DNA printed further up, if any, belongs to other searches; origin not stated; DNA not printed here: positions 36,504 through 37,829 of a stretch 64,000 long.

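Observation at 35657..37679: Tandem GalT-family paralogs, one lacking the nucleophilic histidine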

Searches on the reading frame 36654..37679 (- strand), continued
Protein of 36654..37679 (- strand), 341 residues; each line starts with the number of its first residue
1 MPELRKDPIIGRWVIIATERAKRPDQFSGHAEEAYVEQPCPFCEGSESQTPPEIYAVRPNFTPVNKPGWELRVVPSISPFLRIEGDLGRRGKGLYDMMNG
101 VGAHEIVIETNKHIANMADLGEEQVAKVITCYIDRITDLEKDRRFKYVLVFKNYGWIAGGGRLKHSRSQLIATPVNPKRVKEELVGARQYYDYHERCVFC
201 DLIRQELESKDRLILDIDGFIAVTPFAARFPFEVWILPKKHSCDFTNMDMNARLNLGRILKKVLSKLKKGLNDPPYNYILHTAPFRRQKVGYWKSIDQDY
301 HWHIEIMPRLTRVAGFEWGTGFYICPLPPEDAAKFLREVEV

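Call 12: find_related_loci(query=window:36654-37679:-, collection=genome_contigs, flank=6000)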
Query window:36654-37679:- (341 aa) in genome_contigs; peptide patterns used: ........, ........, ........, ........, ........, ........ (x = any residue, [..] = any of these).
600 stretches matched a pattern (row limit reached: there are more); 589 encode a relative of the query (tblastn E <= 1e-3); the best 80 are kept; 80 distinct loci.
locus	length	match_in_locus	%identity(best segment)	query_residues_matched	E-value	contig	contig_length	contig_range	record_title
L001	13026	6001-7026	85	1-341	0e+0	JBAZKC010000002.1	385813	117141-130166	MAG: Candidatus Omnitrophota bacterium isolate SO_2017_LW4_134 scaffold_69_c1_LW137-91_2017, whole genome shotgun sequen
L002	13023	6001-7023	82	1-341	0e+0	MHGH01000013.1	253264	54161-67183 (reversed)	MAG: Omnitrophica WOR_2 bacterium RBG_13_41_10 RBG_13_scaffold_45, whole genome shotgun sequence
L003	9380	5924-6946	83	1-341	0e+0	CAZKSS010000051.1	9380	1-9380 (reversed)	MAG TPA_asm: uncultured Planctomycetales bacterium isolate SRP098346_co1_421 genome assembly, contig: NODE_9609_length_9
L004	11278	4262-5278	83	1-339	0e+0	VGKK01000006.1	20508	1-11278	MAG: Candidatus Omnitrophota bacterium isolate M_DeepCast_400m_m2_183 M_DeepCast_400m_m2_183_Ga0194112_10003946, whole g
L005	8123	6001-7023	87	1-341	0e+0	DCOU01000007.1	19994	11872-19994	MAG TPA_asm: Candidatus Omnitrophica bacterium UBA1562 UBA1562_contig_14602, whole genome shotgun sequence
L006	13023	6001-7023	82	1-341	0e+0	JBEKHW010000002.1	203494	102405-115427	MAG: Candidatus Omnitrophota bacterium isolate SPRUCE 286 SPRUCE_286_2, whole genome shotgun sequence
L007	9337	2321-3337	82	1-339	0e+0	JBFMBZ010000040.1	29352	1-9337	MAG: Candidatus Omnitrophota bacterium isolate MAG177 MAG177_40, whole genome shotgun sequence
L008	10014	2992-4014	83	1-341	0e+0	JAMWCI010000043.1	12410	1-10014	MAG: Candidatus Omnitrophota bacterium isolate JZ-4.bins.180.201808 NODE_10852_length_12410_cov_1.050476, whole genome s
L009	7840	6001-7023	82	1-341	0e+0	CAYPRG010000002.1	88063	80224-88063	MAG TPA_asm: uncultured Planctomycetales bacterium isolate SRP178699_co1_560 genome assembly, contig: NODE_172_length_88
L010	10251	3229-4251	79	1-341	0e+0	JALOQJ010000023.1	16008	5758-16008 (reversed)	MAG: Candidatus Omnitrophota bacterium isolate Prado152 scaffold_4810, whole genome shotgun sequence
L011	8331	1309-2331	85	1-341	0e+0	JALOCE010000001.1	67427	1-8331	MAG: Candidatus Omnitrophota bacterium isolate SO_2017_LW4 bin 43 scaffold_1132_c1_LW137-91_2017, whole genome shotgun s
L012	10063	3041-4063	80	1-341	0e+0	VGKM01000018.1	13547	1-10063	MAG: Candidatus Omnitrophota bacterium isolate K_DeepCast_150m_m1_084 K_DeepCast_150m_m1_084_Ga0194126_10008878, whole g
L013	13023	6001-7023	79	1-341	0e+0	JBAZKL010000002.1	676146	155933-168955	MAG: Candidatus Omnitrophota bacterium isolate SO_2017_LW4_142 scaffold_26_c1_LW137-91_2017, whole genome shotgun sequen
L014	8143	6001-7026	84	1-341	0e+0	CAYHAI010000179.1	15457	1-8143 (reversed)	MAG TPA_asm: uncultured Planctomycetales bacterium isolate ERP119294_co2_437 genome assembly, contig: k141_4582648, whol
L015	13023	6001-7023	79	1-341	0e+0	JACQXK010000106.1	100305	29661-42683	MAG: Candidatus Omnitrophota bacterium isolate NC_groundwater_1513_Pr4_B-0.1um_40_4 SR1-18-B1_scaffold_696030, whole gen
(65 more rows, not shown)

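Call 14: search_protein_representatives(protein=window:36654-37679:-)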
Query: 341 residues. Proteins with E-value up to 0.001 (for the whole library): 7713; up to 1e-10: 4909; up to 1e-30: 2049. The best 150 are listed.
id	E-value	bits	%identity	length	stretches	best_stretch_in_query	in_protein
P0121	1.3e-130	452.3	44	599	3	38-338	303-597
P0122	1.5e-119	415.9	55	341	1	1-340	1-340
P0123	5.7e-112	391.0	51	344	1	1-338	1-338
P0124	7.3e-110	384.1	50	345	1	1-339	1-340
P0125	7.2e-107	374.2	50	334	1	1-339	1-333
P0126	1.6e-106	373.1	49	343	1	1-341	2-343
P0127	1.9e-106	372.9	49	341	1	1-339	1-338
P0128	3.2e-106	372.1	49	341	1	1-340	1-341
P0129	5.0e-106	371.5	53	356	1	1-339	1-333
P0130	3.4e-104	365.4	50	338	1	1-338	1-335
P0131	7.1e-103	361.1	51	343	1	1-340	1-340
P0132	2.2e-102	359.5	48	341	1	1-338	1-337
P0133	7.2e-102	357.8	49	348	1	1-336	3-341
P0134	1.6e-100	353.4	49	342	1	1-340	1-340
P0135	4.7e-100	351.8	49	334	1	1-338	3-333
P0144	2.6e-92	326.3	43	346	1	1-339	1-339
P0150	1.0e-89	317.8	47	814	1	2-338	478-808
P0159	1.8e-87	310.4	34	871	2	4-339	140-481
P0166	4.8e-85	302.4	41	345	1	1-338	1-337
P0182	4.4e-82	292.7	44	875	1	3-339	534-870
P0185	1.2e-81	291.2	41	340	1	3-341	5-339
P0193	7.6e-81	288.6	43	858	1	2-338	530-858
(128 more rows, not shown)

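Call 26: find_encoding_contigs(protein=P0134, flank=5000, max_places=3)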
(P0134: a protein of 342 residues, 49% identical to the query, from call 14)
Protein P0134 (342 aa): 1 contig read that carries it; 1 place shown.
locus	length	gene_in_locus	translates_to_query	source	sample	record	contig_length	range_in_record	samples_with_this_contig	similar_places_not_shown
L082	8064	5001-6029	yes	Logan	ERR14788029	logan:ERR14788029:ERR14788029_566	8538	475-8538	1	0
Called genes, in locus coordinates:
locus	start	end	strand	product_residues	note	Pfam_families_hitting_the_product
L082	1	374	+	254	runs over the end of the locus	PF00535:Glycos_transf_2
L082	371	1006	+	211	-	PF00702:Hydrolase (weak), PF08645:PNK3P, PF13344:Hydrolase_6 (faint), PF13419:HAD_2 (weak), PF13242:Hydrolase_like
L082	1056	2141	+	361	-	PF06925:MGDG_synth, PF04101:Glyco_tran_28_C (weak)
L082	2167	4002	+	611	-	PF17764:PriA_3primeBD, PF18074:PriA_C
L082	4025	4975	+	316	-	PF00551:Formyl_trans_N, PF02911:Formyl_trans_C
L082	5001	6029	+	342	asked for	PF02744:GalP_UDP_tr_C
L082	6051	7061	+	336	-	PF01087:GalP_UDP_transf, PF01230:HIT (faint), PF16268:DUF4921, PF16285:DUF4931_N, PF02744:GalP_UDP_tr_C, PF11969:DcpS_C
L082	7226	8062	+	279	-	?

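Call 27: find_encoding_contigs(protein=P0144, flank=5000, max_places=3)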
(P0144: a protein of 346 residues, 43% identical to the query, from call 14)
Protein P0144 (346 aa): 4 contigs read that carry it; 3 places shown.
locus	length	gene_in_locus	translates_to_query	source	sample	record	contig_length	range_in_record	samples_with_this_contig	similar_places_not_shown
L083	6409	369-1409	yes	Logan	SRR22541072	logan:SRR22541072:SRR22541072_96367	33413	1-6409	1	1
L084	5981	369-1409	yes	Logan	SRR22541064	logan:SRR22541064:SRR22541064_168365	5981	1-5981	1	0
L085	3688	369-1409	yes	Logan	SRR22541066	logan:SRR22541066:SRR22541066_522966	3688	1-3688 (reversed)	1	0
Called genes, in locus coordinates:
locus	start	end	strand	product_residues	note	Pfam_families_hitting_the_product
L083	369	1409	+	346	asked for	PF02744:GalP_UDP_tr_C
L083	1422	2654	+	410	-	PF00871:Acetate_kinase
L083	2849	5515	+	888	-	PF13088:BNR_2 (faint), PF07495:Y_Y_Y (faint), PF19077:Big_13 (faint)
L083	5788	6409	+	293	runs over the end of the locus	PF13385:Laminin_G_3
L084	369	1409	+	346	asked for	PF02744:GalP_UDP_tr_C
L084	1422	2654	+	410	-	PF00871:Acetate_kinase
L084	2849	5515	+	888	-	PF13088:BNR_2 (faint), PF07495:Y_Y_Y (faint), PF19077:Big_13 (faint)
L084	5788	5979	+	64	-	?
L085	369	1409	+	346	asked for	PF02744:GalP_UDP_tr_C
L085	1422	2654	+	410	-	PF00871:Acetate_kinase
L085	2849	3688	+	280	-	?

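Call 38: find_encoding_contigs(protein=P0125, flank=4000, max_places=2)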
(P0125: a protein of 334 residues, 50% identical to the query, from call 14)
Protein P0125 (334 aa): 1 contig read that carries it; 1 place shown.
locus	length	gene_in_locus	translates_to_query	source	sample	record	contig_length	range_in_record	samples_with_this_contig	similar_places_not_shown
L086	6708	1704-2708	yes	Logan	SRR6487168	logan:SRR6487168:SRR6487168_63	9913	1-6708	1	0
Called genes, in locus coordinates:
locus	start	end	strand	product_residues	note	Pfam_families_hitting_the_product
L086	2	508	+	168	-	?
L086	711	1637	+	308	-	PF00551:Formyl_trans_N, PF02911:Formyl_trans_C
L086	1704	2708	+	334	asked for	PF16285:DUF4931_N (weak), PF02744:GalP_UDP_tr_C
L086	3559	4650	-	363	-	PF06925:MGDG_synth, PF04101:Glyco_tran_28_C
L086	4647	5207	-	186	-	PF00702:Hydrolase (faint), PF08645:PNK3P, PF13419:HAD_2 (weak), PF13242:Hydrolase_like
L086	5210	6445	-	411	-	PF09594:GT87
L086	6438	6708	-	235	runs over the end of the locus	PF00535:Glycos_transf_2, PF10111:Glyco_tranf_2_2 (weak), PF13641:Glyco_tranf_2_3 (faint)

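Call 39: find_encoding_contigs(protein=P0185, flank=4000, max_places=2)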
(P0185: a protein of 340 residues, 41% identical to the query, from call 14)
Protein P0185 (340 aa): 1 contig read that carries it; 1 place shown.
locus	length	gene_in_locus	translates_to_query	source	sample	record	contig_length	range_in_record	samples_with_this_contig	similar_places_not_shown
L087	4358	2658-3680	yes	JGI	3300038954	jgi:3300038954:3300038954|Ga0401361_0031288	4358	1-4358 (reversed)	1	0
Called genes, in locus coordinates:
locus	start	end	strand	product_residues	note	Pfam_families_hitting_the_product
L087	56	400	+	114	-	PF12784:PDDEXK_2 (weak), PF27070:HTH_Rpn_C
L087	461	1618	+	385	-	PF02771:Acyl-CoA_dh_N, PF02770:Acyl-CoA_dh_M, PF00441:Acyl-CoA_dh_1, PF08028:Acyl-CoA_dh_2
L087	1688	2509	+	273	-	PF01048:PNP_UDP_1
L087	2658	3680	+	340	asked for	PF01087:GalP_UDP_transf, PF02744:GalP_UDP_tr_C (faint)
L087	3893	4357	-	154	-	?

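Call 40: find_encoding_contigs(protein=P0166, flank=4000, max_places=2)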
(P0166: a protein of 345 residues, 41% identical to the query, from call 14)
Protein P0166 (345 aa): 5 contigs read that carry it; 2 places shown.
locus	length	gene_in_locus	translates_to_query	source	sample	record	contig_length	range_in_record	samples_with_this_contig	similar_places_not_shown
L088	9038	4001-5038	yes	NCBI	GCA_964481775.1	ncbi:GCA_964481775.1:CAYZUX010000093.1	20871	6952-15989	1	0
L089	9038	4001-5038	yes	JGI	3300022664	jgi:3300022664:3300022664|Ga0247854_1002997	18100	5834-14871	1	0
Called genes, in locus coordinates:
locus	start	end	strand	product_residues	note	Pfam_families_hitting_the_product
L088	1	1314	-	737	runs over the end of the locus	-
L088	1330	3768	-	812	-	PF02190:LON_substr_bdg, PF00004:AAA, PF07728:AAA_5 (weak), PF22667:Lon_lid, PF05362:Lon_C, PF13541:ChlI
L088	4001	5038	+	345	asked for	PF01087:GalP_UDP_transf, PF16268:DUF4921 (weak), PF02744:GalP_UDP_tr_C (weak)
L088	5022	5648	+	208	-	PF13563:2_5_RNA_ligase2, PF02834:LigT_PEase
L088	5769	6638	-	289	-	PF07452:CHRD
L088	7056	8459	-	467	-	-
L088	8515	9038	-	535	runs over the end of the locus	-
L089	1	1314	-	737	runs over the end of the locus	-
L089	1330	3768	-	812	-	PF02190:LON_substr_bdg, PF00004:AAA, PF07728:AAA_5 (weak), PF22667:Lon_lid, PF05362:Lon_C, PF13541:ChlI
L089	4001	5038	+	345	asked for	PF01087:GalP_UDP_transf, PF16268:DUF4921 (weak), PF02744:GalP_UDP_tr_C (weak)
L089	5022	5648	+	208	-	PF13563:2_5_RNA_ligase2, PF02834:LigT_PEase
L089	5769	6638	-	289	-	PF07452:CHRD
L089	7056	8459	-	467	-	-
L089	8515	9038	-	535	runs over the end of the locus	-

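Call 41: find_encoding_contigs(protein=P0121, flank=4000, max_places=3)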
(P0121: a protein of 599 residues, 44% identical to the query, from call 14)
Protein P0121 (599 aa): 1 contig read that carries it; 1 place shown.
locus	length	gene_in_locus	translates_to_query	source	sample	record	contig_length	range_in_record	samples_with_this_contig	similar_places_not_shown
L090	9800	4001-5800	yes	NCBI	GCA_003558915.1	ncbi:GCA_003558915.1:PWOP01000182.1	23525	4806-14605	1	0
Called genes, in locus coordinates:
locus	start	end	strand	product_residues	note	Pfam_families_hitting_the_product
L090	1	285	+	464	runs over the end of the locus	PF02878:PGM_PMM_I, PF02879:PGM_PMM_II, PF02880:PGM_PMM_III, PF00408:PGM_PMM_IV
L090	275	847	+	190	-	PF01553:Acyltransferase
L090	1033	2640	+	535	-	PF00575:S1, PF13509:S1_2 (faint), PF23459:S1_RRP5 (faint), PF00575:S1, PF21710:Spt6_S1 (weak), PF00575:S1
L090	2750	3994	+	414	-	PF00579:tRNA-synt_1b, PF22421:SYY_C-terminal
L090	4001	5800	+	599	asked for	PF02744:GalP_UDP_tr_C, PF01230:HIT (faint), PF01087:GalP_UDP_transf, PF16285:DUF4931_N, PF16268:DUF4921, PF02744:GalP_UDP_tr_C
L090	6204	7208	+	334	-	PF00044:Gp_dh_N, PF02800:Gp_dh_C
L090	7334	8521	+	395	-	PF00162:PGK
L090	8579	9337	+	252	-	PF00121:TIM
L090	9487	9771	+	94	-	PF03840:SecG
